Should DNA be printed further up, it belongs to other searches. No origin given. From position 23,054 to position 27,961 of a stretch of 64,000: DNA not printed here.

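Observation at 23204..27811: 1535-aa membrane protein with ~40 TM segments and a cytoplasmic Cys/His knuckle, coiled coil and Pro/Lys linker, directly downstream of an iron-box-controlled FTR1 permease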

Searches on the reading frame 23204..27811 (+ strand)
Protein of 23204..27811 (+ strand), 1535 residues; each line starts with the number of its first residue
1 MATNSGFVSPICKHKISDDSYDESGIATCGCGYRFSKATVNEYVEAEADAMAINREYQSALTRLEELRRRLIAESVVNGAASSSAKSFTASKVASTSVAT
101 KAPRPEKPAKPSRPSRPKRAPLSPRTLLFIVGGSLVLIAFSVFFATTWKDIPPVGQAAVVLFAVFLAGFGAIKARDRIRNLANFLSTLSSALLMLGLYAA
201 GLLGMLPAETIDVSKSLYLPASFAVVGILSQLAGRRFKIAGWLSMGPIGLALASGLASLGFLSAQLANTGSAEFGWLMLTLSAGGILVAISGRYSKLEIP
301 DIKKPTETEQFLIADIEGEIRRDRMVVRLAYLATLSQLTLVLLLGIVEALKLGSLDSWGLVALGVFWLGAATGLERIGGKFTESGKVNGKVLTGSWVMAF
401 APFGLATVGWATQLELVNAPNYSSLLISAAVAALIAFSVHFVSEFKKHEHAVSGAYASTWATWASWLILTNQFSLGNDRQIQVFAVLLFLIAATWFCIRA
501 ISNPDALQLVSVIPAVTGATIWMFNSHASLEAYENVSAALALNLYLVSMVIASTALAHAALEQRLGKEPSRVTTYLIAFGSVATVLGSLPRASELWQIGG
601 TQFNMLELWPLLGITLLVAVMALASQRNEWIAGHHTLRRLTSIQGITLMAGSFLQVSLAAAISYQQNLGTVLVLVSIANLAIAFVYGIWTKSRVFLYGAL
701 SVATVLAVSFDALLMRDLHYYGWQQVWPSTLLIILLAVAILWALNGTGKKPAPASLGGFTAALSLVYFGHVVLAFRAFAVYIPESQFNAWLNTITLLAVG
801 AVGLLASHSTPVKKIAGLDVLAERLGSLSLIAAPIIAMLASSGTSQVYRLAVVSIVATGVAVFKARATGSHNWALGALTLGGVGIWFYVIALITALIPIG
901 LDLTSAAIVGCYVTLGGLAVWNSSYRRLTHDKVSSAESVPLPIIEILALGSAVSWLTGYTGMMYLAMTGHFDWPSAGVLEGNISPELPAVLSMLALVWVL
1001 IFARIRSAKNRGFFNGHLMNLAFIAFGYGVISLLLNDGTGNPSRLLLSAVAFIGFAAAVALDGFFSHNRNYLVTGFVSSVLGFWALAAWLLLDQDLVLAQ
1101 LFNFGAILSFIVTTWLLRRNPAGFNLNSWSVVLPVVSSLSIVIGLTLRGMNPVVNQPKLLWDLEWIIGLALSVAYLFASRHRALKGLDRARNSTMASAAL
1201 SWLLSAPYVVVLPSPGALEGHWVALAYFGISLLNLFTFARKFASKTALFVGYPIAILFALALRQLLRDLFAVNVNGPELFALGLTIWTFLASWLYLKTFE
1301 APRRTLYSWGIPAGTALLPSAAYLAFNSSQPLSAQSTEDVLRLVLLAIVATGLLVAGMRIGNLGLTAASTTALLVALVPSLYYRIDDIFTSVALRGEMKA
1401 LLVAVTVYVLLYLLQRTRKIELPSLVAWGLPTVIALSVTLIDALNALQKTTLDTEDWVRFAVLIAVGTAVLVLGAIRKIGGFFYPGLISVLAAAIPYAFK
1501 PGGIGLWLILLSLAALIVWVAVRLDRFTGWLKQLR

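Call 4: search_protein_families(library=pfam, proteins=[window:23204-27811:+], max_evalue=0.01)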
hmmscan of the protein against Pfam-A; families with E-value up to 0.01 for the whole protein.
window:23204-27811:+ (1535 aa): 1 family
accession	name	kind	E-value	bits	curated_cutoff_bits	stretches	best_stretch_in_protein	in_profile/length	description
PF09925.14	DUF2157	-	2.4e-07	31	32.4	1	120-236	34-141/146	Predicted membrane protein (DUF2157)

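Call 5: search_protein_families(library=ncbifam, proteins=[window:23204-27811:+], max_evalue=0.01)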
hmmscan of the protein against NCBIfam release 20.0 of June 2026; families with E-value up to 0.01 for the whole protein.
window:23204-27811:+ (1535 aa): 0 families

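Call 6: find_homologous_proteins(query=window:23204-27808:+)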
Query window:23204-27808:+ (1535 aa): 3 proteins with E <= 0.001 among 8000 candidates.
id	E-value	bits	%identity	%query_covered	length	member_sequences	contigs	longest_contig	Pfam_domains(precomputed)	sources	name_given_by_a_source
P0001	0.0e+0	3286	100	100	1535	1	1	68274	PF09925.15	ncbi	ncbi:MAG: hypothetical protein ACKORF_06035 [Micrococcales bacterium]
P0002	0.0e+0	2202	67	100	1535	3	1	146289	-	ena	-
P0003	7.0e-241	821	35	100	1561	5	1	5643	-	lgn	-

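Call 10: find_encoding_contigs(protein=P0002, flank=10000)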
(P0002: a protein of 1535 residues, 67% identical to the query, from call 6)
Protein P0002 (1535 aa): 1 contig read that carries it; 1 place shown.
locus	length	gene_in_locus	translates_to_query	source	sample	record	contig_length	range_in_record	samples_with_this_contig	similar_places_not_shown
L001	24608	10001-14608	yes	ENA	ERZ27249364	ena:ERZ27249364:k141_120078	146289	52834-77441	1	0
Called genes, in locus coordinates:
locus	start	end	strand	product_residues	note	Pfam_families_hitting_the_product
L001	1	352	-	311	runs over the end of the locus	PF01149:Fapy_DNA_glyco, PF06831:H2TH, PF06827:zf-FPG_IleRS (weak)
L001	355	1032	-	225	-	PF14622:Ribonucleas_3_3, PF00636:Ribonuclease_3, PF00035:dsrm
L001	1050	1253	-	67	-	PF01783:Ribosomal_L32p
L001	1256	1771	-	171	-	PF02620:YceD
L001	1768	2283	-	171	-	PF01467:CTP_transf_like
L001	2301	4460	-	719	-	PF17191:RecG_wedge, PF01336:tRNA_anti-codon, PF00270:DEAD, PF04851:ResIII, PF00271:Helicase_C, PF19833:RecG_dom3_C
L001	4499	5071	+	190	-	PF03602:Cons_hypoth95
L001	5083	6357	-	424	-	PF00285:Citrate_synt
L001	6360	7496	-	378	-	PF00155:Aminotran_1_2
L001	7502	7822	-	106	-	PF12838:Fer4_7 (faint), PF13237:Fer4_10 (faint), PF13484:Fer4_16 (faint), PF00037:Fer4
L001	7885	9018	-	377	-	PF02585:PIG-L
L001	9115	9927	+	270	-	PF03239:FTR1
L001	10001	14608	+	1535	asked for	-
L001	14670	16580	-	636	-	PF00009:GTP_EFTU, PF22042:EF-G_D2, PF03144:GTP_EFTU_D2, PF00679:EFG_C, PF21018:BipA_C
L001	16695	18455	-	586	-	PF00496:SBP_bac_5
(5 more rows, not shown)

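Call 11: find_encoding_contigs(protein=P0003, flank=10000)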
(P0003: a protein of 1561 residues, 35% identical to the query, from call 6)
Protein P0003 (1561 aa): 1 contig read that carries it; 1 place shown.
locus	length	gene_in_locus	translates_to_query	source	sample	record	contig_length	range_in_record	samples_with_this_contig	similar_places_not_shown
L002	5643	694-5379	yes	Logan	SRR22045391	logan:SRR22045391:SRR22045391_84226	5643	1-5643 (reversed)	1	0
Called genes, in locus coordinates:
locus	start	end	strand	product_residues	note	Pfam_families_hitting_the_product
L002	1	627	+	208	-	?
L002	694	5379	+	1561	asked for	-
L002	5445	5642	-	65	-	?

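Call 13: search_protein_families(library=pfam, proteins=[L002:1-627:+, L002:5445-5642:-, P0002, P0003], max_evalue=0.1)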
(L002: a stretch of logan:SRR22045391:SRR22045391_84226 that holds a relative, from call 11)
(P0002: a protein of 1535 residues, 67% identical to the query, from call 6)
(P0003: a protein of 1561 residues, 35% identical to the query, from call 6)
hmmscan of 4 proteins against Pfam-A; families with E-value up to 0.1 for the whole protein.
L002:1-627:+ (208 aa): 1 family
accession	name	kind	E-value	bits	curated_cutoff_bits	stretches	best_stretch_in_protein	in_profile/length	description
PF03239.20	FTR1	-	2.6e-35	122.6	25.3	1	10-193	75-264/284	Iron permease FTR1 family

L002:5445-5642:- (65 aa): 1 family
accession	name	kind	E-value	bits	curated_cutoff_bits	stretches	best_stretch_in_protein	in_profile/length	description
PF21018.2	BipA_C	-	2.1e-17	63.3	23.8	1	1-51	59-109/110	TypA/BipA C-terminal domain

P0002 (1535 aa): 1 family
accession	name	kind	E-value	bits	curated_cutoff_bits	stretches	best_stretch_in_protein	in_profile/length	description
PF09925.14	DUF2157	-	2.2e-05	24.6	32.4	1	123-237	34-141/146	Predicted membrane protein (DUF2157)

P0003 (1561 aa): 1 family
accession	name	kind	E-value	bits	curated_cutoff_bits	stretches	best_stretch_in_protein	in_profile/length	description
PF09925.14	DUF2157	-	0.0011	19.1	32.4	1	140-211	35-108/146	Predicted membrane protein (DUF2157)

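Call 17: find_related_loci(query=A1, collection=genome_contigs, flank=8000)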
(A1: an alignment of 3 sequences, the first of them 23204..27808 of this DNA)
Query A1 (1535 aa) in genome_contigs; peptide patterns used: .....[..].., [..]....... (x = any residue, [..] = any of these).
109 stretches matched a pattern; 3 encode a relative of the query (tblastn E <= 1e-3); 3 distinct loci.
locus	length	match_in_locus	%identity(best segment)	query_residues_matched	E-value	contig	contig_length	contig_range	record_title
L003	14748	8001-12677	36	1-1535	0e+0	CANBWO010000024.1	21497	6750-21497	MAG: Microbacteriaceae bacterium isolate JR-DAM-100519-96 genome assembly, contig: JR-DAM-100519-C3475, whole genome sho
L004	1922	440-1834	36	1103-1535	7e-64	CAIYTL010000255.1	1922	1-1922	MAG: uncultured Micrococcales bacterium isolate E14_bin-0869 genome assembly, contig: bin-0869:255/279, whole genome sho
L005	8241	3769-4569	45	1275-1535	2e-57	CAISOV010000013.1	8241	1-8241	MAG: uncultured Micrococcales bacterium isolate VK_bin-0557 genome assembly, contig: bin-0557:013/130, whole genome shot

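Call 22: search_protein_families(library=pfam, proteins=[L003:7061-7867:+, L003:5913-6935:-, L003:12749-14674:-, L003:8001-12677:+, L005:16-4569:+, L005:4645-6555:-, L003:4840-5841:+, L003:2758-4278:-], max_evalue=0.01)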
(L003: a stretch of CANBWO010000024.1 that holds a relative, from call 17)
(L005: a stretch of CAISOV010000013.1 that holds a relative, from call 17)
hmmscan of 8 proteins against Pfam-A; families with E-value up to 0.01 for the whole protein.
L003:7061-7867:+ (268 aa): 1 family
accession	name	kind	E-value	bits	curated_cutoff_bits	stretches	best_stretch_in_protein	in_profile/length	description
PF03239.20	FTR1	-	1.6e-49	169.2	25.3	1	1-255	1-265/284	Iron permease FTR1 family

L003:5913-6935:- (340 aa): 1 family
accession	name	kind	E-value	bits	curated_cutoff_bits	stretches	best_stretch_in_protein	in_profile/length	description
PF01180.27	DHO_dh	-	5.6e-84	282.2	27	1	49-339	4-288/291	Dihydroorotate dehydrogenase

L003:12749-14674:- (641 aa): 6 families
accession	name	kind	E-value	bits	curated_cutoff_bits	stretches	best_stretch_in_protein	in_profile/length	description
PF00009.33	GTP_EFTU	-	9.9e-51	172.4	26.5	1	16-229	2-187/188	Elongation factor Tu GTP binding domain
PF21018.2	BipA_C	-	2.1e-44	150.2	23.8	1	520-627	2-109/110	TypA/BipA C-terminal domain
PF00679.30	EFG_C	-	1.6e-23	83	27.9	1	431-516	2-87/89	Elongation factor G C-terminus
PF03144.31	GTP_EFTU_D2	-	6.2e-15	55.8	30.3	1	253-323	1-73/73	Elongation factor Tu domain 2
PF22042.2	EF-G_D2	-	4.5e-13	49.6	27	1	240-323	3-82/84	Elongation factor G domain 2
PF01926.29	MMR_HSR1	-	0.00022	21.7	21.9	1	20-148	2-113/113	50S ribosome-binding GTPase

L003:8001-12677:+ (1559 aa): 1 family
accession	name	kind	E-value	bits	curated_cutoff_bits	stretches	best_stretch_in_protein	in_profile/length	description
PF09925.14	DUF2157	-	0.0001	22.5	32.4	1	140-211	35-108/146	Predicted membrane protein (DUF2157)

L005:16-4569:+ (1518 aa): 0 families

L005:4645-6555:- (636 aa): 7 families
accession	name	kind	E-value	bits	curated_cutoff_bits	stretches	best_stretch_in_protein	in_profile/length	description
PF00009.33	GTP_EFTU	-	1.9e-51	174.8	26.5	1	8-221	2-187/188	Elongation factor Tu GTP binding domain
PF21018.2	BipA_C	-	1.4e-43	147.6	23.8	1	511-619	1-109/110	TypA/BipA C-terminal domain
PF00679.30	EFG_C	-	3.2e-23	82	27.9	1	422-507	1-86/89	Elongation factor G C-terminus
PF03144.31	GTP_EFTU_D2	-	1.2e-15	58.1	30.3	1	245-315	1-73/73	Elongation factor Tu domain 2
PF22042.2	EF-G_D2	-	3e-12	46.9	27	1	236-315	7-82/84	Elongation factor G domain 2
PF01926.29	MMR_HSR1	-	3.9e-05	24.2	21.9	1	12-140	2-113/113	50S ribosome-binding GTPase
PF00735.24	Septin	-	0.0048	16.6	26.2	1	11-92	6-75/280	Septin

L003:4840-5841:+ (333 aa): 1 family
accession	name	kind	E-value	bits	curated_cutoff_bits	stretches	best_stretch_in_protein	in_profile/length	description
PF00248.27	Aldo_ket_red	-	1.9e-71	240.9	24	1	16-314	2-290/291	Aldo/keto reductase family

L003:2758-4278:- (506 aa): 3 families
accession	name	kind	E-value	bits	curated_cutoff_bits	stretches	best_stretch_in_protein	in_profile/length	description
PF01546.33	Peptidase_M20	-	1.3e-25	91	24.6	1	139-491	1-197/206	Peptidase family M20/M25/M40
PF07687.19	M20_dimer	-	3.7e-14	53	21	1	261-399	9-104/107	Peptidase dimerisation domain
PF04389.22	Peptidase_M28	-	0.0063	16.7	21.3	0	125-226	2-81/193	Peptidase family M28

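Call 114: search_protein_families(library=padloc, proteins=[window:23204-27808:+], max_evalue=0.01)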
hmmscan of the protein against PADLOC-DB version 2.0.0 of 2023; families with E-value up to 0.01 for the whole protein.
window:23204-27808:+ (1535 aa): 0 families

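Call 115: search_protein_families(library=phrogs, proteins=[window:23204-27808:+], max_evalue=0.01)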
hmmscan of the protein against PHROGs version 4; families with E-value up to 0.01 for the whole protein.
window:23204-27808:+ (1535 aa): 0 families
